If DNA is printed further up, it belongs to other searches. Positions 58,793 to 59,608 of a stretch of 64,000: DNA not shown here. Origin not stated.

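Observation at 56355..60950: lhr helicase translationally coupled to a Fic-domain protein and a HEAT-repeat protein, with a metallophosphoesterase alongside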

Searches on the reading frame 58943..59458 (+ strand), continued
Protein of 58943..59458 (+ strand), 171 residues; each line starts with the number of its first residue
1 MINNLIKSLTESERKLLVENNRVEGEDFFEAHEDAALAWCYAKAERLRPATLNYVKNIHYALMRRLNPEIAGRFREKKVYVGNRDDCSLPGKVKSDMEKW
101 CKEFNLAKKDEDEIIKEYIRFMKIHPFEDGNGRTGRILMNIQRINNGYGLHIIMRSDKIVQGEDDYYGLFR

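Call 37: find_encoding_contigs(protein=P0036, flank=5000, max_places=2)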
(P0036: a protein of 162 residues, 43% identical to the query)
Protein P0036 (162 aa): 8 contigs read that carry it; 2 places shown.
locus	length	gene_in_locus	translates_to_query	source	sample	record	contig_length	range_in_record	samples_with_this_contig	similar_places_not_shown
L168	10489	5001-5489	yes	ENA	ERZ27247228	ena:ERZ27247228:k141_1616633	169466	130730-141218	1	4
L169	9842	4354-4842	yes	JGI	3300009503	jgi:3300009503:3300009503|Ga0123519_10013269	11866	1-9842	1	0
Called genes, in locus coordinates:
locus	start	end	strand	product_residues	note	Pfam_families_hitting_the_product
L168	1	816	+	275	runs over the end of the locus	-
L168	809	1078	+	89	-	-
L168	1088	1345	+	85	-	-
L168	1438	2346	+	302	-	-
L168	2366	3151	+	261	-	-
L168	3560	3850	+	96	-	-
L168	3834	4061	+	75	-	-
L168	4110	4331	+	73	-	-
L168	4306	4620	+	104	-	-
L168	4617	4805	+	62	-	-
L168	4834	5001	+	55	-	-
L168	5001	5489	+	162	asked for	PF02661:Fic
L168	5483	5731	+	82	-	-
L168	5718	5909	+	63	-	-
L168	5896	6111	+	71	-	-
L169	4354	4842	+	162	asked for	PF02661:Fic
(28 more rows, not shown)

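Call 38: find_encoding_contigs(protein=P0044, flank=5000, max_places=2)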
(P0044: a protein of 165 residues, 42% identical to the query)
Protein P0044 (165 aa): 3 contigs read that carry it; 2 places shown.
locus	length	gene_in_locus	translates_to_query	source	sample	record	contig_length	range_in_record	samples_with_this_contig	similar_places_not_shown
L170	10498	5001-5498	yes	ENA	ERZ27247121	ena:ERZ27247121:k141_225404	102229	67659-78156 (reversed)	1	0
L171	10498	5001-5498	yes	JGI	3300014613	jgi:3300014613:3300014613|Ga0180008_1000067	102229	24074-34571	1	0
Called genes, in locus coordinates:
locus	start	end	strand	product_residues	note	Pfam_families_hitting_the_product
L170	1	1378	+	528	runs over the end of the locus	PF05731:TROVE, PF25045:vWA_Ro60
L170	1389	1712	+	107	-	-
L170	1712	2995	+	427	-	-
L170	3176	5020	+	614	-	PF07733:DNA_pol3_alpha, PF17657:DNA_pol3_finger, PF14579:HHH_6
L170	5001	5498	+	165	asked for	PF02661:Fic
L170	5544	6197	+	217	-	-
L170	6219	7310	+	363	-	-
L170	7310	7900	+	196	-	PF03167:UDG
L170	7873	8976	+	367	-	PF00154:RecA_N, PF06745:ATPase, PF08423:Rad51 (faint), PF21096:RecA_C (weak)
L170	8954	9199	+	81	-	-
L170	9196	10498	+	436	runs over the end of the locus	PF02463:SMC_N, PF13175:AAA_15 (weak), PF13476:AAA_23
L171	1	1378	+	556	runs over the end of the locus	PF05731:TROVE, PF25045:vWA_Ro60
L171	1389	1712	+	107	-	-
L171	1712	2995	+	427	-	-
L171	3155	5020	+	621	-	PF07733:DNA_pol3_alpha, PF17657:DNA_pol3_finger, PF14579:HHH_6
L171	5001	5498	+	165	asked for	PF02661:Fic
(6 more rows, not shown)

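Call 40: fold_search(model_id=the predicted structure, library=pdb)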
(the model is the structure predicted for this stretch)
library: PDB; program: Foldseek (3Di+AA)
matches with E <= 10: 163; with E <= 0.001: 51
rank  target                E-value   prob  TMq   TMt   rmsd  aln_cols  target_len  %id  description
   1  6i7g_B                6.8e-08  1.00  0.72  0.38   6.8       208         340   20  Crystal structure of dimeric wild type FICD complexed with ATP (released 2019-09-25)
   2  6i7l                  1.1e-07  1.00  0.70  0.38   5.0       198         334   21  Crystal structure of monomeric FICD mutant L258D complexed with MgAMP-PNP (released 2019-09-25)
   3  6i7h                  1.1e-07  1.00  0.67  0.36   7.3       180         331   25  Crystal structure of dimeric FICD mutant K256S (released 2019-09-25)
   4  6i7k                  1.8e-07  1.00  0.70  0.38   5.0       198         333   21  Crystal structure of monomeric FICD mutant L258D complexed with MgATP (released 2019-09-25)
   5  6i7j                  2.1e-07  1.00  0.70  0.38   5.2       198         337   21  Crystal structure of monomeric FICD mutant L258D (released 2019-09-25)
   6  4u0s_B                2.5e-07  1.00  0.72  0.41   4.9       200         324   20  Structure of Eukaryotic fic domain containing protein with ADP (released 2014-12-10)
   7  9yz5_A                3.9e-07  1.00  0.74  0.41   4.9       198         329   21  human FicD bound with farnesyl pyrophosphate (released 2026-02-25)
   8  4u0s_A                4.1e-07  1.00  0.73  0.41   4.9       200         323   20  Structure of Eukaryotic fic domain containing protein with ADP (released 2014-12-10)
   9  6zmd_B                5.3e-07  1.00  0.71  0.39   6.9       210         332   18  Crystal structure of HYPE covalently tethered to BiP bound to AMP-PNP (released 2021-04-14)
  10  7b7z_A                5.6e-07  1.00  0.73  0.39   6.8       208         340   20  DeAMPylation complex of monomeric FICD and AMPylated BiP (state 1) (released 2021-07-07)
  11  4u07_A                8.0e-07  1.00  0.76  0.42   4.5       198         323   22  ATP bound to eukaryotic FIC domain containing protein (released 2014-12-10)
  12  4u04_A                9.4e-07  1.00  0.71  0.41   6.6       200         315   21  Structure of a eukaryotic fic domain containing protein (released 2014-12-10)
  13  6i7i                  1.1e-06  1.00  0.71  0.39   5.0       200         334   21  Crystal structure of dimeric FICD mutant K256A complexed with MgATP (released 2019-09-25)
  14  4u0z_H                2.0e-06  1.00  0.75  0.43   4.6       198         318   21  Eukaryotic Fic Domain containing protein with bound APCPP (released 2014-12-10)
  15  4u0z_F                2.1e-06  1.00  0.75  0.42   5.1       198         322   22  Eukaryotic Fic Domain containing protein with bound APCPP (released 2014-12-10)
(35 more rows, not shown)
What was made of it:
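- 58943..59458 (+): Minimal class II Fic protein (171 aa), a putative self-inhibited AMP-transferase. Foldseek best hits are FICD (TMq 0.72-0.76) and CdFic (0.75) (call 40).
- On Fic/Fido AMP-transferase (PF02661): Foldseek probability 1.00 to FICD, CdFic and NmFic (call 40).
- On Class II Fic (intramolecular N-terminal inhibitory helix): The best folds are class II (call 40).
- The best structural matches are the class II proteins FICD, CdFic and BT_2513 (call 40).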

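Call 41: find_encoding_contigs(protein=P0024, flank=5000, max_places=3)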
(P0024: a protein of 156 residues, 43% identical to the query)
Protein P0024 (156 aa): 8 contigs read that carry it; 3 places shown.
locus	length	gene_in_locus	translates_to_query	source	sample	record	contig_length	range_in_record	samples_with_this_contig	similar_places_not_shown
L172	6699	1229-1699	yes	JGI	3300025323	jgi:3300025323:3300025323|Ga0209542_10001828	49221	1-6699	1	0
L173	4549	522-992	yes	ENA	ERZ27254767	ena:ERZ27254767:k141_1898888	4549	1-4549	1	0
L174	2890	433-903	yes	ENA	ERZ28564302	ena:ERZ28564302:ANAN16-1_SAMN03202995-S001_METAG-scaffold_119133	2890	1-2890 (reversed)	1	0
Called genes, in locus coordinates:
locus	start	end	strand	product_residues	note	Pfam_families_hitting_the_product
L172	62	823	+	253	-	PF12762:DDE_Tnp_IS1595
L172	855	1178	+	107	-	-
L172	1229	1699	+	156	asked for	PF02661:Fic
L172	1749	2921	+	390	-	PF00009:GTP_EFTU, PF01926:MMR_HSR1 (weak), PF03193:RsgA_GTPase (faint), PF03144:GTP_EFTU_D2 (faint), PF09173:eIF2_C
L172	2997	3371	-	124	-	-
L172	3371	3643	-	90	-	-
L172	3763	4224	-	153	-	PF00856:SET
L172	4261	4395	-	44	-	-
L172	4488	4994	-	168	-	-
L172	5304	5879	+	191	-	PF18765:Polbeta, PF01909:NTP_transf_2 (weak)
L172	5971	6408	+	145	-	-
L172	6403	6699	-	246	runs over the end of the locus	PF01978:TrmB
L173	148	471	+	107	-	-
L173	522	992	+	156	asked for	PF02661:Fic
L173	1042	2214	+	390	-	PF00009:GTP_EFTU, PF01926:MMR_HSR1 (weak), PF03193:RsgA_GTPase (faint), PF03144:GTP_EFTU_D2 (faint), PF09173:eIF2_C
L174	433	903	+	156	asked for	PF02661:Fic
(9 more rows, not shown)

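Call 62: find_related_loci(query=A2, collection=viral_contigs, flank=3000)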
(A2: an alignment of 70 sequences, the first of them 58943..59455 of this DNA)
Query A2 (171 aa) in viral_contigs; peptide patterns used: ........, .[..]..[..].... (x = any residue, [..] = any of these).
569 stretches matched a pattern; 452 encode a relative of the query (tblastn E <= 1e-3); the best 80 are kept; 80 distinct loci.
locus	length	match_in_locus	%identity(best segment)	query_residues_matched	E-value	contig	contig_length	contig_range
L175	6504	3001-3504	38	1-171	4e-31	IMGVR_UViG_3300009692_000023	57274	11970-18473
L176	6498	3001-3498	39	9-171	4e-29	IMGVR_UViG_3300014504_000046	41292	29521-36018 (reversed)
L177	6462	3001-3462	40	15-171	5e-25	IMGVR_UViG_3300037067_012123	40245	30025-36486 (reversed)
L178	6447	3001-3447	41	15-171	1e-24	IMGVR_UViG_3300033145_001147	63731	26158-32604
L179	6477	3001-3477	38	15-171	5e-24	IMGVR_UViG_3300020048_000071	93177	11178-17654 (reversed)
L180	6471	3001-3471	36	13-171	2e-23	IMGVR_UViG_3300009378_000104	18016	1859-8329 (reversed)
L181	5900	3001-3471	36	13-171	2e-23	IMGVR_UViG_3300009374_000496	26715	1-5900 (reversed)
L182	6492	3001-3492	34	7-171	7e-23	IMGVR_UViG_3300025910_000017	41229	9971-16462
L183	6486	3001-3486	36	14-171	2e-22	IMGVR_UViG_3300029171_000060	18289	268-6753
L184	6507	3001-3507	35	7-171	3e-22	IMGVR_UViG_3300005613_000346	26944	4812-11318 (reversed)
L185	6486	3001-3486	34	5-171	2e-22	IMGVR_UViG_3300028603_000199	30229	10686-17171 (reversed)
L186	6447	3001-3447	34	4-153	2e-21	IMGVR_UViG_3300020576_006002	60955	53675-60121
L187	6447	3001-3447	34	4-153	2e-21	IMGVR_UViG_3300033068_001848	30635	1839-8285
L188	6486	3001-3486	34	16-170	2e-21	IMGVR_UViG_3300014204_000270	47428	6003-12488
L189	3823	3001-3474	35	14-171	6e-21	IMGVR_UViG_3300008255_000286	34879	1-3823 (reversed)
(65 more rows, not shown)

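Call 73: search_protein_families(library=pfam, alignment_id=A6, max_evalue=0.001)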
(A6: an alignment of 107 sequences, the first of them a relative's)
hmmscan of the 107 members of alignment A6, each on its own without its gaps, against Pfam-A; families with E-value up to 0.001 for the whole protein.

A. member 1, L002:3054-3371:- (106 aa): 0 families

B. families by the number of members that match (of 107 scanned): 44 families (the first 25 are shown)
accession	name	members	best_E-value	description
PF01934.22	HepT-like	4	2.9e-32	Ribonuclease HepT-like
PF01909.29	NTP_transf_2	4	8.2e-17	Nucleotidyltransferase domain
PF02661.23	Fic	4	1.6e-15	Fic/DOC family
PF18765.7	Polbeta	4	9.7e-15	Polymerase beta, Nucleotidyltransferase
PF04014.23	MazE_antitoxin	4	1.9e-09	Antidote-toxin recognition MazE, bacterial antitoxin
PF05016.21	ParE_toxin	4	3.2e-08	ParE toxin of type II toxin-antitoxin system, parDE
PF22600.2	MTPAP-like_central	4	2.5e-05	Poly(A) RNA polymerase, mitochondrial-like, central palm domain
PF01259.24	SAICAR_synt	2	9.8e-67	SAICAR synthetase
PF13646.12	HEAT_2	2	4.2e-28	HEAT repeats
PF09900.14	DUF2127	2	1e-26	Predicted membrane protein (DUF2127)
PF13480.13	Acetyltransf_6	2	2.2e-13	Acetyltransferase (GNAT) domain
PF03130.22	HEAT_PBS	2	3.2e-09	PBS lyase HEAT-like repeat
PF02985.28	HEAT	2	7.3e-09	HEAT repeat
PF10884.14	DUF2683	2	3e-08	Protein of unknown function (DUF2683)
PF15937.10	PrlF_antitoxin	2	0.00071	prlF antitoxin for toxin YhaV_toxin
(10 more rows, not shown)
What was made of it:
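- The same slot holds HepT–MNT, ParE, VapBC and restriction–modification modules elsewhere (call 73).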
